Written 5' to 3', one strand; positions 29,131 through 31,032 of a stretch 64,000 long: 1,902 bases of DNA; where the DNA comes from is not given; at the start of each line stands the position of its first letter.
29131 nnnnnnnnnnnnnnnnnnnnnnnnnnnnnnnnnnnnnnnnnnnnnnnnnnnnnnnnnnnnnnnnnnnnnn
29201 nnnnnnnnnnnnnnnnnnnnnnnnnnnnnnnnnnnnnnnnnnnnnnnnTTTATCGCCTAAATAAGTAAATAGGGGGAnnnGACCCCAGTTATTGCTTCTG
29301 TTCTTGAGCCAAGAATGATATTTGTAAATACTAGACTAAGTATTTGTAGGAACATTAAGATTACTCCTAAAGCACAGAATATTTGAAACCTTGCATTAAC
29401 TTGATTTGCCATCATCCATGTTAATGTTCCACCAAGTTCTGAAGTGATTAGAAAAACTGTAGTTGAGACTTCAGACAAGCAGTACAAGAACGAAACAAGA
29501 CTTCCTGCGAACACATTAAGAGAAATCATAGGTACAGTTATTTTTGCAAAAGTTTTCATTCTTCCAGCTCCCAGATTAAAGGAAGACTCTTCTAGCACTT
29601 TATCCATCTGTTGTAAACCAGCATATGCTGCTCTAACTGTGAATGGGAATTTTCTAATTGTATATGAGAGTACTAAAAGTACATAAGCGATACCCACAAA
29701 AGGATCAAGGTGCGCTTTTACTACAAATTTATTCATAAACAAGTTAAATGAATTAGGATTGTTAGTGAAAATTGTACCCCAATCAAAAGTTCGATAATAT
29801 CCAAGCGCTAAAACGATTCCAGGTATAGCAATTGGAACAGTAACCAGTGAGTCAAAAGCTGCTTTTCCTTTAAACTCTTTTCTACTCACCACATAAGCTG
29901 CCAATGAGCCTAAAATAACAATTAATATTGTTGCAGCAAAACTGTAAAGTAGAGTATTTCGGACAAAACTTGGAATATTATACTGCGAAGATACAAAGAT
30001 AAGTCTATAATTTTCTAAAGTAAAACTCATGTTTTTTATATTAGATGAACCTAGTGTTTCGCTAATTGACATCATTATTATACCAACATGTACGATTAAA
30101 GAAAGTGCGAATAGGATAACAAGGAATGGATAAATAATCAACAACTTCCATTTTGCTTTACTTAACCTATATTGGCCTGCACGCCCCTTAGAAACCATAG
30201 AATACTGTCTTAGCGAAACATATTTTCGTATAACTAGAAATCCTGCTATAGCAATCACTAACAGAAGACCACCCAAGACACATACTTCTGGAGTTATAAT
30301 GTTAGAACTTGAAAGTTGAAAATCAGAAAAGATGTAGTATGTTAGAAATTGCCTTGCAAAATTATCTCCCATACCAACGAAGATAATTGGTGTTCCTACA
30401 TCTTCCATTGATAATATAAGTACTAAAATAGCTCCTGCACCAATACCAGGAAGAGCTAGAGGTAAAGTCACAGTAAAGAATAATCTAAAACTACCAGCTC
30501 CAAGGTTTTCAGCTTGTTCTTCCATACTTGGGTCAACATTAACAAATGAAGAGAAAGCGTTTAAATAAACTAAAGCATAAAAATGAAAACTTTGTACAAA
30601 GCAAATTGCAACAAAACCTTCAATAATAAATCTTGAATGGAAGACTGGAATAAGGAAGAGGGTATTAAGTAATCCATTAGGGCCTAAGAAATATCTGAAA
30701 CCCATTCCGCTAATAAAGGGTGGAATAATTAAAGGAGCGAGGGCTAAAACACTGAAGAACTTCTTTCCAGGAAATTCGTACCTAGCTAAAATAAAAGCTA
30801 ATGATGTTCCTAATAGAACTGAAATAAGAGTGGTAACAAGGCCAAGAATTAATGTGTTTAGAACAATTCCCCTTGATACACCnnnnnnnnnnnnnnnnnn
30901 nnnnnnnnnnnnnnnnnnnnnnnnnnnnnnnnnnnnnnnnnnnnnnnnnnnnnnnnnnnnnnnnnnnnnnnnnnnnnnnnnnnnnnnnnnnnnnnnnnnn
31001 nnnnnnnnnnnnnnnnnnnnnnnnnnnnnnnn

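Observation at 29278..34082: ABC importer whose double permease is fused to an extracellular LVIVD beta-propeller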

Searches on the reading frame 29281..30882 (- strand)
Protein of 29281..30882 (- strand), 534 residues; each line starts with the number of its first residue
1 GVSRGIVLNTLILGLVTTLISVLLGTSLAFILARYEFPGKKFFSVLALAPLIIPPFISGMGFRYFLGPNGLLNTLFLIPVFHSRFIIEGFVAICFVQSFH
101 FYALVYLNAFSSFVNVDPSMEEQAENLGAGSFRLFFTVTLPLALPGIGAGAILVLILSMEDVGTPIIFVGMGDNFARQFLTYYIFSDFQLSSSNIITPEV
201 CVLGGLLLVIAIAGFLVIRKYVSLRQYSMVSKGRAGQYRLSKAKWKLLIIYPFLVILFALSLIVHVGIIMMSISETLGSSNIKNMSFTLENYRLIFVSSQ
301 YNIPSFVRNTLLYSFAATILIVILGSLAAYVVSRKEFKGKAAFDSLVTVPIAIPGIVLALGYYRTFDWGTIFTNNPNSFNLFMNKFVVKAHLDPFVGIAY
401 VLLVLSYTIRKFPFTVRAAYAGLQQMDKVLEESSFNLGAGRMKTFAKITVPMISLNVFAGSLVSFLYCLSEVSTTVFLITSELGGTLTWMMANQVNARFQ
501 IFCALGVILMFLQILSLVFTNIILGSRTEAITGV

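Call 20: find_homologous_proteins(query=window:29281-30882:-, max_evalue=1e-10)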
Query seq(534 aa) (534 aa): 920 proteins with E <= 1e-10 among 8000 candidates; the best 120 are listed.
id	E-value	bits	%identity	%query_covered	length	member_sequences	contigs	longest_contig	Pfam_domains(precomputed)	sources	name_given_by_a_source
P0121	3.1e-241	820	70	100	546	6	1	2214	PF00528.28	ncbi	ncbi:MAG: ABC transporter permease, partial [Candidatus Heimdallarchaeaceae archaeon]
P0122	6.6e-237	805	70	100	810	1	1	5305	PF00528.28,PF08309.18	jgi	jgi:ABC-type Fe3+ transport system permease subunit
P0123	2.1e-235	800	68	100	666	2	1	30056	PF00528.28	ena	-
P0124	1.4e-192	659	97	60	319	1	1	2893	PF00528.28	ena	-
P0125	9.8e-155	534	50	100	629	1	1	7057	PF00528.28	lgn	-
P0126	1.4e-154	534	70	66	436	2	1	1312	PF00528.28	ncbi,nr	ncbi:MAG: iron ABC transporter permease, partial [Candidatus Heimdallarchaeota archaeon]|nr:iron ABC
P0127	7.9e-152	525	51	100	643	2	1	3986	PF00528.28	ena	-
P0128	2.1e-150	520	51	100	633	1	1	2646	PF00528.28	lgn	-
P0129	3.9e-150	519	49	100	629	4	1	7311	PF00528.28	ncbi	-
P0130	7.2e-149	515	49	100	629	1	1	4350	PF00528.28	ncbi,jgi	ncbi:MAG: ABC transporter permease [Candidatus Kariarchaeaceae archaeon]|jgi:ABC-type Fe3+ transport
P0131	3.3e-148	513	48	100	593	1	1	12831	PF00528.28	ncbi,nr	ncbi:MAG: Molybdate/tungstate transport system permease protein WtpB [Candidatus Heimdallarchaeota a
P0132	4.8e-148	512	47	100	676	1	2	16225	PF00528.28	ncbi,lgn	-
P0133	1.4e-147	511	50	100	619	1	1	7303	PF00528.28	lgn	-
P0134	5.7e-146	505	50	100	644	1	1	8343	PF00528.28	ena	-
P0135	2.4e-144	500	49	100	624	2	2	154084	PF00528.28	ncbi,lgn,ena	-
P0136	3.5e-144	499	49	100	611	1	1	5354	PF00528.28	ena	-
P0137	2.2e-143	497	49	100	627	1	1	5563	PF00528.28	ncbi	-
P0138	2.3e-143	497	47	100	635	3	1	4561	PF00528.28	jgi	jgi:ABC-type Fe3+ transport system permease subunit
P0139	1.7e-142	494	48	100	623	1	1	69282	PF00528.28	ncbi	-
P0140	3.1e-142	493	49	100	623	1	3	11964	PF00528.28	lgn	-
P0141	6.5e-142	492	47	100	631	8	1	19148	PF00528.28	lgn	-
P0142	1.2e-141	491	48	100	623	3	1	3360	PF00528.28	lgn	-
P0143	9.5e-141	488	48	99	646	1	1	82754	PF00528.28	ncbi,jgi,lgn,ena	-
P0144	1.3e-140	488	48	100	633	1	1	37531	PF00528.28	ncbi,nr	ncbi:MAG: iron ABC transporter permease [Candidatus Heimdallarchaeota archaeon]|nr:iron ABC transpor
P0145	2.0e-140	487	50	100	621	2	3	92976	PF00528.28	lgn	-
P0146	7.5e-139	482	49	100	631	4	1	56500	PF00528.28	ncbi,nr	ncbi:MAG: iron ABC transporter permease [Methanobacteriota archaeon]|nr:MAG: iron ABC transporter pe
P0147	1.2e-138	481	46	100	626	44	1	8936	PF00528.28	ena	-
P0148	1.6e-138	481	47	100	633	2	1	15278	PF00528.28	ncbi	-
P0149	2.7e-138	480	47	100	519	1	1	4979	PF00528.28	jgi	jgi:ABC-type Fe3+ transport system permease subunit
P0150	1.3e-137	478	47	100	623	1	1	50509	PF00528.28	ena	-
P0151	1.5e-137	478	47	100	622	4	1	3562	PF00528.28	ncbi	-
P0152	2.8e-137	477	46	100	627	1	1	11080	PF00528.28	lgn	-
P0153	4.2e-137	476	48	100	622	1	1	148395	PF00528.28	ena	-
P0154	4.5e-137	476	48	100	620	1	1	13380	PF00528.28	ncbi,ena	-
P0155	1.2e-136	475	46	100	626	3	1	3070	PF00528.28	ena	-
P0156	1.5e-136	474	47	100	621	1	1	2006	PF00528.28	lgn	-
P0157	1.7e-136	474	47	100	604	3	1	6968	PF00528.28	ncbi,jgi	ncbi:MAG: ABC transporter permease [Candidatus Kariarchaeaceae archaeon]|jgi:ABC-type Fe3+ transport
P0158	5.2e-136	472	48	100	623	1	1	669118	PF00528.28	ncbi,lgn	-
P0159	8.3e-135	468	46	100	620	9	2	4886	PF00528.28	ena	-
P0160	1.3e-134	468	49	100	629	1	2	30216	PF00528.28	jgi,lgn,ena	-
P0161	1.2e-133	465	45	100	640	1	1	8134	PF00528.28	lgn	-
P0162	2.1e-133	464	48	51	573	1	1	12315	PF00528.28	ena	-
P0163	9.3e-133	462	51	52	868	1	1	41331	PF00528.28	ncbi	ncbi:MAG: ABC transporter permease, partial [Candidatus Kariarchaeaceae archaeon]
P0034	1.1e-130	455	76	52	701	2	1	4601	PF00528.28,PF08309.18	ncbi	ncbi:MAG: ABC transporter permease subunit, partial [Candidatus Heimdallarchaeaceae archaeon]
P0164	1.5e-126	441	48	92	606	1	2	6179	PF00528.28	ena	-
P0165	5.3e-126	439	46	100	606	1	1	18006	PF00528.28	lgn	-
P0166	1.6e-125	438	46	100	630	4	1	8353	PF00528.28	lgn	-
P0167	4.4e-125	436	46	100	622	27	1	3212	PF00528.28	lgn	-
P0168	1.4e-124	435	46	100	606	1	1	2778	PF00528.28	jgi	jgi:iron(III) transport system permease protein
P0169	2.8e-124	434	44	100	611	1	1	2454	PF00528.28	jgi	-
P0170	8.7e-124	432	47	100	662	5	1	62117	PF00528.28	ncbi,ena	-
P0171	5.9e-123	429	41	100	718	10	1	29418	PF00528.28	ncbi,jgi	ncbi:MAG: ABC transporter permease [Candidatus Hodarchaeales archaeon]|jgi:ABC-type Fe3+ transport s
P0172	1.2e-122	428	41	100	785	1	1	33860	PF00528.28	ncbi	-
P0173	3.3e-122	427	46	100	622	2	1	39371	PF00528.28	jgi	jgi:iron(III) transport system permease protein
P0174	4.4e-122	427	45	100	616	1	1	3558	PF00528.28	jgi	-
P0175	1.3e-121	425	46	100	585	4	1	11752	PF00528.28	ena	-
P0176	3.9e-121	423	45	100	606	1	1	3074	PF00528.28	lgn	-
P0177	7.0e-121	423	46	100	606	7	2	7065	PF00528.28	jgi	jgi:ABC-type Fe3+ transport system permease subunit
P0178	1.1e-120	422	67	55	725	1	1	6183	PF00528.28,PF08309.18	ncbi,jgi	ncbi:MAG: ABC transporter permease subunit [Candidatus Heimdallarchaeaceae archaeon]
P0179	3.1e-120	420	44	100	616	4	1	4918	PF00528.28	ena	-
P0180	4.9e-120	420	40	100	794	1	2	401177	PF00528.28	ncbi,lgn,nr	ncbi:MAG: iron ABC transporter permease [Candidatus Heimdallarchaeota archaeon]|nr:iron ABC transpor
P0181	7.9e-120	419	44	100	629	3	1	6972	PF00528.28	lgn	-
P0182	9.3e-120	419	42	100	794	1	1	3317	PF00528.28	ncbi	-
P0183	2.1e-119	418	44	100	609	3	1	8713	PF00528.28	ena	-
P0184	2.4e-119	418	40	100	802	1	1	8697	PF00528.28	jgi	jgi:iron(III) transport system permease protein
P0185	3.4e-119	417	44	100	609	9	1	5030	PF00528.28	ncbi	-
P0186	4.1e-119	417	44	100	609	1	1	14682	PF00528.28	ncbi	-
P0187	7.0e-119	416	45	100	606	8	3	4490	PF00528.28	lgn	-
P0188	1.2e-118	415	45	100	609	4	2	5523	PF00528.28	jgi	jgi:iron(III) transport system permease protein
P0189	1.7e-118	415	47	99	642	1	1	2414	PF00528.28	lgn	-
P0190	4.5e-118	413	46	100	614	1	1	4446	PF00528.28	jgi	jgi:ABC-type Fe3+ transport system permease subunit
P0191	2.0e-117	411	40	100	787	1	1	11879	PF00528.28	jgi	-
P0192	6.8e-117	409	44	100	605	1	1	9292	PF00528.28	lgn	-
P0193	2.8e-115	404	41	100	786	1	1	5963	PF00528.28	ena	-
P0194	4.5e-115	403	44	100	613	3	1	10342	PF00528.28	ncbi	-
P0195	6.2e-115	403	43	99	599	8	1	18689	PF00528.28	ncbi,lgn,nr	ncbi:MAG: iron ABC transporter permease [Candidatus Methanofastidiosa archaeon]|nr:iron ABC transpor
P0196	1.1e-114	402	42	100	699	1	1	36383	PF00528.28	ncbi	-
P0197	1.1e-114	402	44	99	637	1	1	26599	PF00528.28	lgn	-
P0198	1.3e-114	402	44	100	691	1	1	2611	PF00528.28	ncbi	-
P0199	1.9e-114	401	41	100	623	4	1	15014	PF00528.28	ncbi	-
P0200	9.0e-114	399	44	100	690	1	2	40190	PF00528.28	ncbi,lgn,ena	-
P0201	1.5e-113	398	44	99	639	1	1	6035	PF00528.28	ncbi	-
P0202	2.1e-113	398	42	100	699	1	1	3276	PF00528.28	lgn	-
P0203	3.0e-113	397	42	100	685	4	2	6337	PF00528.28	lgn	-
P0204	3.0e-113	397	43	100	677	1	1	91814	PF00528.28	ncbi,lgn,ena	-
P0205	3.9e-113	397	44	99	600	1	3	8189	PF00528.28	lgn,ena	-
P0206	5.9e-113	396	44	100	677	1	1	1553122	PF00528.28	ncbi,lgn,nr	ncbi:MAG: iron ABC transporter permease [Candidatus Thorarchaeota archaeon]|nr:iron ABC transporter 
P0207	6.3e-113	396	42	100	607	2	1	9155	PF00528.28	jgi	-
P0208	8.4e-113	396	44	100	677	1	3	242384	PF00528.28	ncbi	ncbi:MAG: ABC transporter permease [Candidatus Thorarchaeota archaeon]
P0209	1.5e-112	395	45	100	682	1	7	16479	PF00528.28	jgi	-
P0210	1.8e-112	395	42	99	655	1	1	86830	PF00528.28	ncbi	-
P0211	2.0e-112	395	43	100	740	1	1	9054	PF00528.28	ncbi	ncbi:MAG: ABC transporter permease [Candidatus Thorarchaeota archaeon]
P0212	2.1e-112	395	44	100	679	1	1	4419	PF00528.28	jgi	jgi:iron(III) transport system permease protein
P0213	3.3e-112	394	42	100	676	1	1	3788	PF00528.28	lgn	-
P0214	3.8e-112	394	43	100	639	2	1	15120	PF00528.28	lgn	-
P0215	4.4e-112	394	43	100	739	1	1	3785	PF00528.28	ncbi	-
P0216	7.8e-112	393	45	100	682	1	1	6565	PF00528.28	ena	-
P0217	8.1e-112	393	43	100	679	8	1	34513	PF00528.28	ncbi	ncbi:MAG: ABC transporter permease [Candidatus Hodarchaeales archaeon]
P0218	8.2e-112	393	43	100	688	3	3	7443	PF00528.28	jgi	-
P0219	1.5e-111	392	43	100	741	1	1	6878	PF00528.28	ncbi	-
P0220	2.4e-111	391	50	79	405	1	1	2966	PF00528.28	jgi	jgi:ABC-type Fe3+ transport system permease subunit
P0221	2.5e-111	391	42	100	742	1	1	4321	PF00528.28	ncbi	-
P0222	3.8e-111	390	43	100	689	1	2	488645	PF00528.28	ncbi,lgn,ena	-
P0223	4.3e-111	390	43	100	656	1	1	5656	PF00528.28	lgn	-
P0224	4.4e-111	390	41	100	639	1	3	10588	PF00528.28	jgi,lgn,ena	-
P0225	4.4e-111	390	42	100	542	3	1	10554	PF00528.28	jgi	-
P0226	5.1e-111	390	45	100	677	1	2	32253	PF00528.28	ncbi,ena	-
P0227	5.3e-111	390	43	100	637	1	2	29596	PF00528.28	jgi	jgi:iron(III) transport system permease protein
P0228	5.5e-111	390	44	100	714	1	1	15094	PF00528.28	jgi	jgi:iron(III) transport system permease protein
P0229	6.3e-111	390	42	100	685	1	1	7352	PF00528.28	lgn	-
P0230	7.4e-111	389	43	100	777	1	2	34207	PF00528.28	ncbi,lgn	ncbi:MAG: ABC transporter permease [Candidatus Thorarchaeota archaeon]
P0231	7.7e-111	389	42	99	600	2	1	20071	PF00528.28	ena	-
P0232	9.3e-111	389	42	100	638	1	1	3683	PF00528.28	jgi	jgi:ABC-type Fe3+ transport system permease subunit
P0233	1.0e-110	389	43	100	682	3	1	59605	PF00528.28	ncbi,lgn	ncbi:MAG: ABC transporter permease [Candidatus Odinarchaeota archaeon]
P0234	1.4e-110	389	44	100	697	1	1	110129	PF00528.28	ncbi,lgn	ncbi:MAG: ABC transporter permease [Candidatus Heimdallarchaeota archaeon]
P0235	1.4e-110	389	42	100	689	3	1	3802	PF00528.28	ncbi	-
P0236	1.5e-110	388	43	100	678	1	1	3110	PF00528.28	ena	-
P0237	1.6e-110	388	45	100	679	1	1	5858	PF00528.28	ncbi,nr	ncbi:MAG: iron ABC transporter permease [Candidatus Thorarchaeota archaeon]|nr:MAG: iron ABC transpo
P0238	1.8e-110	388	42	99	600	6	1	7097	PF00528.28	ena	-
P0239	1.9e-110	388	44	100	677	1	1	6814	PF00528.28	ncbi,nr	ncbi:iron ABC transporter permease [Candidatus Thorarchaeota archaeon]|nr:MAG: iron ABC transporter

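Call 29: find_encoding_contigs(protein=P0158, flank=8000, max_places=1)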
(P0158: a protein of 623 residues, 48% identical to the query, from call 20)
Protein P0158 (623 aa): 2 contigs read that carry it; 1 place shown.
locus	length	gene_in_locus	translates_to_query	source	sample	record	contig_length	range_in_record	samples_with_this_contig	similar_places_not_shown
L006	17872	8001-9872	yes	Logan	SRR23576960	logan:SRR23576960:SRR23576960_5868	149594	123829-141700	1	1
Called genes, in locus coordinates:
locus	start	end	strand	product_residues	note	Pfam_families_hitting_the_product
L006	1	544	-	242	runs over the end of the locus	PF02585:PIG-L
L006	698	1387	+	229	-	PF02985:HEAT (faint), PF13646:HEAT_2 (weak), PF03130:HEAT_PBS (faint), PF13646:HEAT_2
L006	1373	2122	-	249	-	PF00561:Abhydrolase_1 (weak), PF12146:Hydrolase_4, PF12697:Abhydrolase_6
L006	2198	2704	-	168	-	-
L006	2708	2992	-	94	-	-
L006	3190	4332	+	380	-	-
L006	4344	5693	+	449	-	PF02040:ArsB, PF03600:CitMHS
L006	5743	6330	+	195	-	PF01956:EMC3_TMCO1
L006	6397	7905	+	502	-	PF01547:SBP_bac_1, PF13416:SBP_bac_8, PF13343:SBP_bac_6, PF13531:SBP_bac_11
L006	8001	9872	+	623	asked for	PF00528:BPD_transp_1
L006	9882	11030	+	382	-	PF00005:ABC_tran, PF13304:AAA_21 (faint), PF08402:TOBE_2 (faint)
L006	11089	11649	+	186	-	PF03352:Adenine_glyco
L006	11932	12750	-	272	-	PF01978:TrmB, PF11495:TrmB_EBD_N (faint), PF24217:DUF7436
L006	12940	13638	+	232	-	PF00106:adh_short, PF08659:KR, PF13561:adh_short_C2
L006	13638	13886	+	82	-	-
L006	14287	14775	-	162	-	PF00583:Acetyltransf_1, PF13508:Acetyltransf_7 (faint), PF08445:FR47 (weak)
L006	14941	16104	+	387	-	PF03435:Sacchrp_dh_NADP (weak), PF16653:Sacchrp_dh_C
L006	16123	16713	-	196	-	-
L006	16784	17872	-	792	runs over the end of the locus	PF00171:Aldedh, PF07368:DUF1487 (faint), PF00171:Aldedh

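Call 30: find_encoding_contigs(protein=P0206, flank=8000, max_places=1)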
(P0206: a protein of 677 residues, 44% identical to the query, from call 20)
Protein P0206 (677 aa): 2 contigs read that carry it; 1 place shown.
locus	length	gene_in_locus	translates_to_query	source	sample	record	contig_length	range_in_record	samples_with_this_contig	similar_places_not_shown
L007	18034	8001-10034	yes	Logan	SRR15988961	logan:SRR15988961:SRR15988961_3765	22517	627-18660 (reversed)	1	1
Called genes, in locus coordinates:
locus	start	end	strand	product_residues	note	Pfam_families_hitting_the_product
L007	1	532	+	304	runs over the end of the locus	PF02567:PhzC-PhzF, PF05544:Pro_racemase (faint)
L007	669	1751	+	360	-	PF00348:polyprenyl_synt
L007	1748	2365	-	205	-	-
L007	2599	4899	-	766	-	PF09822:ABC_transp_aux (faint), PF23355:IFT52_GIFT (faint), PF27016:TCAF_N (faint), PF02811:PHP (faint)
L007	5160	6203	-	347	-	-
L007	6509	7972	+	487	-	PF01547:SBP_bac_1, PF13416:SBP_bac_8, PF13531:SBP_bac_11 (weak), PF13343:SBP_bac_6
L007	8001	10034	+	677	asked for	PF00528:BPD_transp_1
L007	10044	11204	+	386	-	PF00005:ABC_tran, PF13304:AAA_21 (faint), PF08402:TOBE_2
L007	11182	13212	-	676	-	PF01702:TGT, PF17884:DUF5591 (weak), PF14810:TGT_C2, PF01472:PUA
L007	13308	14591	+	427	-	PF03193:RsgA_GTPase (faint), PF13167:GTP-bdg_N, PF16360:GTP-bdg_M, PF01926:MMR_HSR1, PF02421:FeoB_N, PF00009:GTP_EFTU, PF19275:HflX_C (weak)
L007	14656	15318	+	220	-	PF12225:DUF5981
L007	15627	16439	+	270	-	PF02219:MTHFR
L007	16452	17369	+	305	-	PF02007:MtrH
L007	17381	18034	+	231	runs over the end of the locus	PF04208:MtrA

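Call 31: find_encoding_contigs(protein=P0163, flank=8000, max_places=1)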
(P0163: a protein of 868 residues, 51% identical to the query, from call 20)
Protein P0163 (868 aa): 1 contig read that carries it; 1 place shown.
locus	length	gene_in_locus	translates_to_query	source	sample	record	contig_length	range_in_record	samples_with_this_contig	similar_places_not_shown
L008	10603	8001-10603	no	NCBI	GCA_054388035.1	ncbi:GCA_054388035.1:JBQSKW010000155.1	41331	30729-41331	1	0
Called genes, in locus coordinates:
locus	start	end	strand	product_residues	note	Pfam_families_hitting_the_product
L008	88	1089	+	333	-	PF00145:DNA_methylase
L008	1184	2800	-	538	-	PF00801:PKD (faint), PF18911:PKD_4 (weak)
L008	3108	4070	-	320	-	PF14258:DUF4350 (weak)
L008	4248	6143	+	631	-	PF03372:Exo_endo_phos, PF00041:fn3 (faint)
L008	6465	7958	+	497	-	PF13416:SBP_bac_8, PF13343:SBP_bac_6, PF01547:SBP_bac_1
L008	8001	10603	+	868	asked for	PF00528:BPD_transp_1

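Call 47: find_homologous_proteins(query=L006:9882-11027:+, max_evalue=1e-30)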
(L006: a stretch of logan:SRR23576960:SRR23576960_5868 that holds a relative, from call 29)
Query L006:9882-11027:+ (382 aa): 8000 proteins with E <= 1e-30 among 8000 candidates; the best 120 are listed.
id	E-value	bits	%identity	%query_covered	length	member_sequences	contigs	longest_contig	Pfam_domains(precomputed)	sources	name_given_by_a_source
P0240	4.7e-250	847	100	100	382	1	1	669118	PF08402.17,PF00005.34,PF13304.13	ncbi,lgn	-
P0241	7.3e-137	474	62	95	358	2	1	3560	PF08402.17,PF00005.34,PF13304.13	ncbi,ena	-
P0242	6.6e-136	471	61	94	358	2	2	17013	PF08402.17,PF00005.34,PF13304.13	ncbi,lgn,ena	-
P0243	9.8e-136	471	60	95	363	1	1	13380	PF08402.17,PF00005.34,PF13304.13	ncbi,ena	-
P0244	1.7e-135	470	62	93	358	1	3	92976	PF08402.17,PF00005.34,PF13304.13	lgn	-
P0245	5.3e-135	468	61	95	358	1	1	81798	PF08402.17,PF00005.34,PF13304.13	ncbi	-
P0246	5.4e-135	468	61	95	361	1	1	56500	PF08402.17,PF00005.34,PF13304.13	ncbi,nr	ncbi:MAG: ABC transporter ATP-binding protein [Methanobacteriota archaeon]|nr:MAG: ABC transporter A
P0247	2.8e-129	449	57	93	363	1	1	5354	PF00005.34,PF13304.13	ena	-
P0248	2.5e-128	446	59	93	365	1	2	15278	PF08402.17,PF00005.34,PF13304.13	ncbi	-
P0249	6.0e-128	445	57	93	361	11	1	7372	PF08402.17,PF00005.34,PF13304.13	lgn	-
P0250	1.3e-126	441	57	93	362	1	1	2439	PF08402.17,PF00005.34,PF02463.26,PF13304.13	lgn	-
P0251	2.3e-125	436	56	94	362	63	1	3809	PF00005.34,PF02463.26,PF13304.13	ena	-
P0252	2.4e-125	436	56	93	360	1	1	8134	PF08402.17,PF00005.34,PF02463.26,PF13304.13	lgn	-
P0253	5.3e-125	435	56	93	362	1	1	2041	PF08402.17,PF00005.34,PF02463.26,PF13304.13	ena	-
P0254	1.3e-124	434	56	93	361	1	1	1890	PF00005.34,PF02463.26,PF13304.13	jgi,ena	-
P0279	1.1e-98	349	-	-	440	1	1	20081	PF08402.17,PF00005.34,PF13304.13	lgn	-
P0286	1.5e-95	338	-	-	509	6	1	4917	PF08402.17,PF00005.34,PF13304.13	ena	-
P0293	1.9e-94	335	-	-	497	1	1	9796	PF08402.17,PF00005.34,PF13304.13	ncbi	-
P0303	2.4e-93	331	-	-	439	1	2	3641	PF08402.17,PF00005.34,PF13304.13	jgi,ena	-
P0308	8.3e-93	329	-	-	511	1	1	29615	PF00005.34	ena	-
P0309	8.9e-93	329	-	-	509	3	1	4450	PF08402.17,PF00005.34,PF13304.13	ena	-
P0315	1.2e-92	329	-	-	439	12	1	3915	PF08402.17,PF00005.34,PF13304.13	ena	-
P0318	1.7e-92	328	-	-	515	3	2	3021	PF08402.17,PF00005.34,PF13304.13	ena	-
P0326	6.9e-92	326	-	-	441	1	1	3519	PF08402.17,PF00005.34,PF13304.13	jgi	jgi:ABC-type Fe3+/spermidine/putrescine transport system ATPase subunit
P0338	2.1e-91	325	-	-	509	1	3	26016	PF08402.17,PF00005.34,PF13175.13,PF13304.13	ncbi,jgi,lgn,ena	-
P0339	2.1e-91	325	-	-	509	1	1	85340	PF08402.17,PF00005.34,PF13304.13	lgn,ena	-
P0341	2.4e-91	325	-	-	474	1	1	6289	PF00005.34,PF13304.13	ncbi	ncbi:MAG: ABC transporter ATP-binding protein, partial [Candidatus Heimdallarchaeaceae archaeon]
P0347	3.3e-91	324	-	-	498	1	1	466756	PF08402.17,PF00005.34,PF13304.13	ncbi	-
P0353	9.3e-91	323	-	-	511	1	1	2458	PF08402.17,PF00005.34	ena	-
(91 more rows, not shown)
